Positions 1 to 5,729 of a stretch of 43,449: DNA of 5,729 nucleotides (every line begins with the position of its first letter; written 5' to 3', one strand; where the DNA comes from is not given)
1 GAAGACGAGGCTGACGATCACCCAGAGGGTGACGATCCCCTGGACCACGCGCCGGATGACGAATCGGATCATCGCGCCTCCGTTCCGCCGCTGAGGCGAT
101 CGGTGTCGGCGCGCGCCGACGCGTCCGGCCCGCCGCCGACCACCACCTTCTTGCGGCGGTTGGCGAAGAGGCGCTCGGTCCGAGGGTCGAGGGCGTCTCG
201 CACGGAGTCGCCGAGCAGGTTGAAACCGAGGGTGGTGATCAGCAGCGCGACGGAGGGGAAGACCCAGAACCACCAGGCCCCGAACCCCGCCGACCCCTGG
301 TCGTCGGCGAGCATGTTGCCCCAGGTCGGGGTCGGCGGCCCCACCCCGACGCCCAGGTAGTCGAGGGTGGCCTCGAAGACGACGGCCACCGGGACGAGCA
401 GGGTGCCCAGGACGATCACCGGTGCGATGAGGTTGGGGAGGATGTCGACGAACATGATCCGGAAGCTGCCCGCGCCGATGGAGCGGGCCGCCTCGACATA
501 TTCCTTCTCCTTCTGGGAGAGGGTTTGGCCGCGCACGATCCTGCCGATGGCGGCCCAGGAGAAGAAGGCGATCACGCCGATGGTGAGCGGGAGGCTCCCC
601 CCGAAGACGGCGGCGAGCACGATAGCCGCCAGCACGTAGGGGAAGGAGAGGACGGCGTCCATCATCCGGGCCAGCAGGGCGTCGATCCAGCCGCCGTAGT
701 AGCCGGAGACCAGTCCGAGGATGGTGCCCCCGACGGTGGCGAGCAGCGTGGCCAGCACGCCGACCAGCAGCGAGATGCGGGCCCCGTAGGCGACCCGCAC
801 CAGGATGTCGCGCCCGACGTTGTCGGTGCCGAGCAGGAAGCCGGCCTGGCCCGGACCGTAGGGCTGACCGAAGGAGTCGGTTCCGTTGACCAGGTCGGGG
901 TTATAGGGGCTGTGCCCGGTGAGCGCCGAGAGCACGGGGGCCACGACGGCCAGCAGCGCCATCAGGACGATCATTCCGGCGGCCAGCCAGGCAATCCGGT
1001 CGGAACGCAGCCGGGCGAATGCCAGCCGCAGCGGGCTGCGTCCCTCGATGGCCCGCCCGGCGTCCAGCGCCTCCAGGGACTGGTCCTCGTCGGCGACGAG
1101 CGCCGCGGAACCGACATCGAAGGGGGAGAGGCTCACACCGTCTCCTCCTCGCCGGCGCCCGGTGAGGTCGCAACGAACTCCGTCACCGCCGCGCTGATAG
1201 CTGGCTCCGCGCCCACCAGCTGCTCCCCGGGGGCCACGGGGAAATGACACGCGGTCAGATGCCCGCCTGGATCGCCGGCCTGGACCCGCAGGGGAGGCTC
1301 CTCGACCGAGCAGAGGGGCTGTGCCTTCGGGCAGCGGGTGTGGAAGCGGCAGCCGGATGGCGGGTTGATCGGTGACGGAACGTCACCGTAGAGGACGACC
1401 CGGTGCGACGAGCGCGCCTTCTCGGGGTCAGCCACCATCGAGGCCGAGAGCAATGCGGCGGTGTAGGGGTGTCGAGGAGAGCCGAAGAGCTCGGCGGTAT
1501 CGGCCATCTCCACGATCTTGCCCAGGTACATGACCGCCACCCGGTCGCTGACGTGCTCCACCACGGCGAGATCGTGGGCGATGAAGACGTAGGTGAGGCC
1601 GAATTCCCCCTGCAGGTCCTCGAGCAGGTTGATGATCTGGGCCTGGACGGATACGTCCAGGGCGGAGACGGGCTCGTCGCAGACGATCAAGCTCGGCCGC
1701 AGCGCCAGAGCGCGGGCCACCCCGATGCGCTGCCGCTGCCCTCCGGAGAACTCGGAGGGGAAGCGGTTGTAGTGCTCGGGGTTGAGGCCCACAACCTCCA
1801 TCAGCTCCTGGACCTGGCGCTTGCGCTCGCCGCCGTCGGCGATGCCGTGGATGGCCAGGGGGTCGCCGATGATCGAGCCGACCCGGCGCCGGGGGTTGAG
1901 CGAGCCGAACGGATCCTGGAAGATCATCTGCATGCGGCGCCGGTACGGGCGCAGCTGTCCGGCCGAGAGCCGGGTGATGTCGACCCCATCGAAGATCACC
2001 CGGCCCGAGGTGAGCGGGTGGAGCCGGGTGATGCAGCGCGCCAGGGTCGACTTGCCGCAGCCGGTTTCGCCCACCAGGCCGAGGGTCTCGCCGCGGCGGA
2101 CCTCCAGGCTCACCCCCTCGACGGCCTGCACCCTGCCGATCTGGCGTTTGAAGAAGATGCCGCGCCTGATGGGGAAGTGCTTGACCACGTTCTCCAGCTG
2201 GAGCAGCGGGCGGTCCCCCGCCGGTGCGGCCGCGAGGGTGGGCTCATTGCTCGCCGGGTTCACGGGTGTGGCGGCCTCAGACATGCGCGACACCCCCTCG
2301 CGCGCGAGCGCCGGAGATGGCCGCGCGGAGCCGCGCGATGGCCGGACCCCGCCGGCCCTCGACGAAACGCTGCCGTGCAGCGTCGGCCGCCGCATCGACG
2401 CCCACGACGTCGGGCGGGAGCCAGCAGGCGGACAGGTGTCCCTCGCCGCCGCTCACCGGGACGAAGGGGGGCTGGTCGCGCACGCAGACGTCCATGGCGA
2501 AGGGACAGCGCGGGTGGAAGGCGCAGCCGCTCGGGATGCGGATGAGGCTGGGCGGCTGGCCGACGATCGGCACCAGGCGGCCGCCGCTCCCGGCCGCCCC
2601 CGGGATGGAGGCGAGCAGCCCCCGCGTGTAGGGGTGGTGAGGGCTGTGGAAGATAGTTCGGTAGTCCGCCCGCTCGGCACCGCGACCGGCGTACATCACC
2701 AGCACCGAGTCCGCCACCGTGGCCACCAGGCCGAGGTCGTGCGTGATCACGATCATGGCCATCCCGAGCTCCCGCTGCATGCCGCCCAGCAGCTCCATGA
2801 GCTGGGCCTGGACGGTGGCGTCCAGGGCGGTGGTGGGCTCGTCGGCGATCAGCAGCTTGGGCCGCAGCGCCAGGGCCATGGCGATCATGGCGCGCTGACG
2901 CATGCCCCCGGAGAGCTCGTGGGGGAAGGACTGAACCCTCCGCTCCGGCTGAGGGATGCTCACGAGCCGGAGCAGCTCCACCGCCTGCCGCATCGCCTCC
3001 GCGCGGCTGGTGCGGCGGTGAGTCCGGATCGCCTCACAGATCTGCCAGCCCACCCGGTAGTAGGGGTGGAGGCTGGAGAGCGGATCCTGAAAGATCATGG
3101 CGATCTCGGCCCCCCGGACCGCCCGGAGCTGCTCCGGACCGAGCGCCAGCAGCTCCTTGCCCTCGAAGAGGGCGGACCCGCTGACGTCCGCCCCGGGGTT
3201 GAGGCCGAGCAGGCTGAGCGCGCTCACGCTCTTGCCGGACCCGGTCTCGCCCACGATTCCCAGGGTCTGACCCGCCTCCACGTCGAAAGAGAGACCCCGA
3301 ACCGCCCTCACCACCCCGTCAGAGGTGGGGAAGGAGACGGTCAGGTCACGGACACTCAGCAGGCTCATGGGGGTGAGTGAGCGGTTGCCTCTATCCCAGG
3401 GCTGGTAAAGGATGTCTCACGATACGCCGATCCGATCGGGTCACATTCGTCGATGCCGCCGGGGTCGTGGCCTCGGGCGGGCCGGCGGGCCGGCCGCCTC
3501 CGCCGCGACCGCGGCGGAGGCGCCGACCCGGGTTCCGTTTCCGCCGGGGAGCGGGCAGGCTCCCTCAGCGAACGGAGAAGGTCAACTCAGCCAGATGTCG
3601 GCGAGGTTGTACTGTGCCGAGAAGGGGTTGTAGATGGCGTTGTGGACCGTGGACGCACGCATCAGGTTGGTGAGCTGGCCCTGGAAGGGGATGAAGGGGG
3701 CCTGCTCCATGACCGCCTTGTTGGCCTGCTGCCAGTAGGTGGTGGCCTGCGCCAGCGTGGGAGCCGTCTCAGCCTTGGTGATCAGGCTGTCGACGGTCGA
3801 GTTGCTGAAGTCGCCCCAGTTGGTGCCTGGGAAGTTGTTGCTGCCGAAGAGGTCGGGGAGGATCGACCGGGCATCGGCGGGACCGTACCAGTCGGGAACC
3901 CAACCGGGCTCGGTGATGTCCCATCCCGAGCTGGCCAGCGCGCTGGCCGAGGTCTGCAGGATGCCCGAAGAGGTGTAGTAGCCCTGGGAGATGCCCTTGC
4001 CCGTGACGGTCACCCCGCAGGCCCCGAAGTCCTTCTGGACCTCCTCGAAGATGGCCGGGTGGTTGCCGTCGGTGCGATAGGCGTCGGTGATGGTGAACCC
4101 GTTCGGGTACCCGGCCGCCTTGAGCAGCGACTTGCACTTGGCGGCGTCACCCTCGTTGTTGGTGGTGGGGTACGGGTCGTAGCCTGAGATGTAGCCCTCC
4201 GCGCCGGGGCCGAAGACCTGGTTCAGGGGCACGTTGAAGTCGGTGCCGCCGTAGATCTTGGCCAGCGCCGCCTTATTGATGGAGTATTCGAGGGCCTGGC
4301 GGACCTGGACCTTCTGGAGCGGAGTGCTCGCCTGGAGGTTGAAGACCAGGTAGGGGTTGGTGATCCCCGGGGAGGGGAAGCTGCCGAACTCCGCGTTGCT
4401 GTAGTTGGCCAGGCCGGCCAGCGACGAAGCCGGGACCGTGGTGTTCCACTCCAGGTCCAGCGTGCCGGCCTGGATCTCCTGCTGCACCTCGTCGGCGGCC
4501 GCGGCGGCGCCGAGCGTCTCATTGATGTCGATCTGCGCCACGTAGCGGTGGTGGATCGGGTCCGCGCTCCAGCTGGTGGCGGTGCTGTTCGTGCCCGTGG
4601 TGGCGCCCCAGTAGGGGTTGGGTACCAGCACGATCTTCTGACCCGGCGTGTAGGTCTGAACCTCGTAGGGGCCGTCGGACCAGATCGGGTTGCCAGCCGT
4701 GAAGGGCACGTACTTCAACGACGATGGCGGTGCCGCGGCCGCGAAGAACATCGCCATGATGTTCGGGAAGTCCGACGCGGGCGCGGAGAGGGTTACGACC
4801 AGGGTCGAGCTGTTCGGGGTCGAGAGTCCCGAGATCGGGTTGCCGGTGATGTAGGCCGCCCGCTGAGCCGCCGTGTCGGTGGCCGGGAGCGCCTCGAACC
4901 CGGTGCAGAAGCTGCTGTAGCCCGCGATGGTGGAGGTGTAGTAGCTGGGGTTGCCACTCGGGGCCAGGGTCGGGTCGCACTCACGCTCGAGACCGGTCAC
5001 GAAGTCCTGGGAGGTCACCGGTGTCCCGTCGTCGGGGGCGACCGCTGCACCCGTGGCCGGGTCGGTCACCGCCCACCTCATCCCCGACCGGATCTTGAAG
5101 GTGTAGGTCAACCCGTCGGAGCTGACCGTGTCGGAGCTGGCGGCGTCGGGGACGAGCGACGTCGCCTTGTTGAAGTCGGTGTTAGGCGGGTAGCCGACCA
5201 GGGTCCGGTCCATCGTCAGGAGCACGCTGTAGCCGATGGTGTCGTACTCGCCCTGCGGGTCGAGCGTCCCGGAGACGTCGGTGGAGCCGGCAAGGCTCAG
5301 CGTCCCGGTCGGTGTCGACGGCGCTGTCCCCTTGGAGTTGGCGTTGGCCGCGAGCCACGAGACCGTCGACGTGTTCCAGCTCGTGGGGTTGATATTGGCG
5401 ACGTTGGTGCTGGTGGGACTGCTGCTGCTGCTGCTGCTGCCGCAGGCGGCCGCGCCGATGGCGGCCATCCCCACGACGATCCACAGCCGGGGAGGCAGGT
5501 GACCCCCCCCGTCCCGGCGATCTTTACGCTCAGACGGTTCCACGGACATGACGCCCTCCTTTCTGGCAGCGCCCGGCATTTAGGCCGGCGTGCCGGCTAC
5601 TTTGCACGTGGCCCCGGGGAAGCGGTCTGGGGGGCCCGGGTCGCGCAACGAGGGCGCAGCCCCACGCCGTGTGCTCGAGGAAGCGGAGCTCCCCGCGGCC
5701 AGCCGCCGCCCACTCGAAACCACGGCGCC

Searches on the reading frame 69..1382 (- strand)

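Call 39: search_protein_families(library=pfam, proteins=[window:69-1382:-], max_evalue=0.001)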
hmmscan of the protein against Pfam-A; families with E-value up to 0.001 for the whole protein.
window:69-1382:- (437 aa): 2 families
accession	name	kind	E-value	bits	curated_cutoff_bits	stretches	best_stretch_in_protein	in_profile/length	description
PF00528.27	BPD_transp_1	-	2.1e-28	99.8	26.4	1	219-403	1-183/184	Binding-protein-dependent transport system inner membrane component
PF12911.12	OppC_N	-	4.6e-08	33.3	23.9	1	116-163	1-42/53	N-terminal TM domain of oligopeptide transport permease C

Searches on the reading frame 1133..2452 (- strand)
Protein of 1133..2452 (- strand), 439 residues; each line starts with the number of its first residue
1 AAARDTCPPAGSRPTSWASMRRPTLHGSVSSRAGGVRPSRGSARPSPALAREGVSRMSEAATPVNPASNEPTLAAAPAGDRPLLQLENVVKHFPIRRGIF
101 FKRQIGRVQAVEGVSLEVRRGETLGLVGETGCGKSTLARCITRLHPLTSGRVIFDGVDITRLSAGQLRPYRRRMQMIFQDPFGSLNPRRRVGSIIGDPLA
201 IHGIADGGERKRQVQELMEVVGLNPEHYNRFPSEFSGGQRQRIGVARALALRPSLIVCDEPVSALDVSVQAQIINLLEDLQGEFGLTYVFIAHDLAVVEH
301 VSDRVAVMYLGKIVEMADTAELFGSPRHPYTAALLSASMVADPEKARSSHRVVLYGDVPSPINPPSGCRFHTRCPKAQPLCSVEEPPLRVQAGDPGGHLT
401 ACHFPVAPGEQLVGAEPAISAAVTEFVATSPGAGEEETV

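Call 39: search_protein_families(library=pfam, proteins=[window:1133-2452:-], max_evalue=0.001)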
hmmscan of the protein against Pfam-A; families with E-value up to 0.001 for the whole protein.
window:1133-2452:- (439 aa): 2 families
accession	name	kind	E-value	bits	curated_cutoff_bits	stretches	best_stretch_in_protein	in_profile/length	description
PF00005.33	ABC_tran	-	1.5e-31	110.3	25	1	112-262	2-136/137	ABC transporter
PF08352.17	oligo_HPY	-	3.6e-17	62.9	27.1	1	314-381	1-65/65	Oligopeptide/dipeptide transporter, C-terminal region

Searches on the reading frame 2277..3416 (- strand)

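Call 39: search_protein_families(library=pfam, proteins=[window:2277-3416:-], max_evalue=0.001)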
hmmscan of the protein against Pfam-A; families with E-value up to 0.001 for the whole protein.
window:2277-3416:- (379 aa): 3 families
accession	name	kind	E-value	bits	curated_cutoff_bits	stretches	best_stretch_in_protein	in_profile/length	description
PF00005.33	ABC_tran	-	2.4e-26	93.4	25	1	40-196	2-137/137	ABC transporter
PF08352.17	oligo_HPY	-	2.5e-19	69.9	27.1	1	248-311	2-65/65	Oligopeptide/dipeptide transporter, C-terminal region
PF02463.25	SMC_N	-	7.6e-05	22.7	40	1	53-241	28-211/220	RecF/RecN/SMC N terminal domain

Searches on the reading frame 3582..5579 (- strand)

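Call 39: search_protein_families(library=pfam, proteins=[window:3582-5579:-], max_evalue=0.001)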
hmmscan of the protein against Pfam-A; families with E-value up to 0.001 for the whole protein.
window:3582-5579:- (665 aa): 1 family
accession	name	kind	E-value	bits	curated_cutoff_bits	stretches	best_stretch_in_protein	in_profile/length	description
PF00496.27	SBP_bac_5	-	4.4e-49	168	32.4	1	142-569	2-355/368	Bacterial extracellular solute-binding proteins, family 5 Middle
